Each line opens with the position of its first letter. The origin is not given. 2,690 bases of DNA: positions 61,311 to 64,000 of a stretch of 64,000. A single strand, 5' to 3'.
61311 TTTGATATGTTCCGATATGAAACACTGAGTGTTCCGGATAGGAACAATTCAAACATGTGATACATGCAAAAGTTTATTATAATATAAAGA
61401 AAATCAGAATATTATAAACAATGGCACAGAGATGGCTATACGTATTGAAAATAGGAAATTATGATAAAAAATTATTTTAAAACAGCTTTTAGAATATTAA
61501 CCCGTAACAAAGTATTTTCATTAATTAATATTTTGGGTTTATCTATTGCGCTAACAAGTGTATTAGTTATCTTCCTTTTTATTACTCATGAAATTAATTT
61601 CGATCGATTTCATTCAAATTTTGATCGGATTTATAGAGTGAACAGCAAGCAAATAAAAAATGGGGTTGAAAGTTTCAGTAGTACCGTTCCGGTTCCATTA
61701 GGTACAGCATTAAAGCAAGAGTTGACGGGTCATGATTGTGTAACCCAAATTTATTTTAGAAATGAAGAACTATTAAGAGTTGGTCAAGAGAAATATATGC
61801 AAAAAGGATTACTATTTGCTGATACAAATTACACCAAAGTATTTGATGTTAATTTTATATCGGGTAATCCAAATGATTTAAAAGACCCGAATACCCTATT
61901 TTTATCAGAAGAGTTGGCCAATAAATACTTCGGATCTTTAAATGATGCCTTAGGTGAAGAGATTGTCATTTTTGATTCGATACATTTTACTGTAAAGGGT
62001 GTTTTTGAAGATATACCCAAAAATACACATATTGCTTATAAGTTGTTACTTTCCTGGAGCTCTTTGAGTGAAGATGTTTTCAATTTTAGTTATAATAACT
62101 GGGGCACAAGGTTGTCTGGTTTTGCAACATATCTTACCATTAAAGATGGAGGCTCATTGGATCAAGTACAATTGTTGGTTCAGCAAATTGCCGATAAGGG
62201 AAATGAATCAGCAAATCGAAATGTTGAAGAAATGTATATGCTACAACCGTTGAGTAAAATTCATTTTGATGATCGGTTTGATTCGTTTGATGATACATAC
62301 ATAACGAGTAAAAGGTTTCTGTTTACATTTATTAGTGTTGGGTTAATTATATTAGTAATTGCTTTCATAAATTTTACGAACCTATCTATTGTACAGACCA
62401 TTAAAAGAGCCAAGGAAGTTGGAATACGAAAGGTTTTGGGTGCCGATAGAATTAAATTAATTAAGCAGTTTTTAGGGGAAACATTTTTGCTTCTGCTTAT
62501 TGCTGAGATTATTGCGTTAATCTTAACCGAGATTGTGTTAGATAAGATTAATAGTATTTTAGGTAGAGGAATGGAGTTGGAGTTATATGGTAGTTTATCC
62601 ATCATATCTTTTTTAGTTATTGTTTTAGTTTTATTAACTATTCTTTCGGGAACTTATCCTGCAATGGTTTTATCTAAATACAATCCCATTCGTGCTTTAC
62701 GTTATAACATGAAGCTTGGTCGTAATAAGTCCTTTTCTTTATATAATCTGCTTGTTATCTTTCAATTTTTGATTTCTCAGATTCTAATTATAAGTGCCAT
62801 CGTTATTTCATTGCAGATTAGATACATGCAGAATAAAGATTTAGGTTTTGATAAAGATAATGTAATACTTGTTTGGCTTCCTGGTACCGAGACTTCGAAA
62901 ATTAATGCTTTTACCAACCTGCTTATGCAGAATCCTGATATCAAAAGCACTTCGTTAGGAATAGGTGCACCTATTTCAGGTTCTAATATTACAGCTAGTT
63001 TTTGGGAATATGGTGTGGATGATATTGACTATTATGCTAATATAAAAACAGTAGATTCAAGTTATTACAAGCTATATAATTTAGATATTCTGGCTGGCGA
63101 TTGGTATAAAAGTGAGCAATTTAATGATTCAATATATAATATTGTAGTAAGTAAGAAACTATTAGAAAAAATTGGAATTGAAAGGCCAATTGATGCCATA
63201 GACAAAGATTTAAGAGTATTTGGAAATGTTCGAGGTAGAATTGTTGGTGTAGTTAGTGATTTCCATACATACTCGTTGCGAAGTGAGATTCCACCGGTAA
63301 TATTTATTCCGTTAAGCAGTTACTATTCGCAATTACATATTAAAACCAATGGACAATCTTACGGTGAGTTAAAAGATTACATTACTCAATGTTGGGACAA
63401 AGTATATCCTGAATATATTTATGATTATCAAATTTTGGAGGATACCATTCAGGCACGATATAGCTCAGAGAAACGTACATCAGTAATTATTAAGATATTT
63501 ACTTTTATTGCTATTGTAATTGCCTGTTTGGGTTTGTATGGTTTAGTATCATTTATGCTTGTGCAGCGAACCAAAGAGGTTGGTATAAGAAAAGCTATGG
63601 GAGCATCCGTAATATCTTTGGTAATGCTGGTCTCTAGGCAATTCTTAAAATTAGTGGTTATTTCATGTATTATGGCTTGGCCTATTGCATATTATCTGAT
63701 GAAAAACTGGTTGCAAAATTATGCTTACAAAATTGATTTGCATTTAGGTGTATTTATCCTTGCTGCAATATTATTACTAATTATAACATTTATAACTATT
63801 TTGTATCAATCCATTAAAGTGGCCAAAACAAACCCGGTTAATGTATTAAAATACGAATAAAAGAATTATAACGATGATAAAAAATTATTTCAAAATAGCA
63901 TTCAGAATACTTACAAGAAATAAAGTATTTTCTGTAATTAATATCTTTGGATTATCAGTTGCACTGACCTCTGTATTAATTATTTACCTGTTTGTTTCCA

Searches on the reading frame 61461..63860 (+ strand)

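Call 64: search_protein_families(library=pfam, proteins=[window:61461-63860:+], max_evalue=0.00001)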
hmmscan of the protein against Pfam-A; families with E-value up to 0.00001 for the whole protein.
window:61461-63860:+ (799 aa): 2 families
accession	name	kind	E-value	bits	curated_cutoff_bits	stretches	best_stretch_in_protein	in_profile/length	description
PF12704.14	MacB_PCD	-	1.5e-31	110.7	27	2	20-240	1-204/207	MacB-like periplasmic core domain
PF02687.27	FtsX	-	1.3e-26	93.4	25.5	2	292-409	2-120/120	FtsX-like permease C-terminal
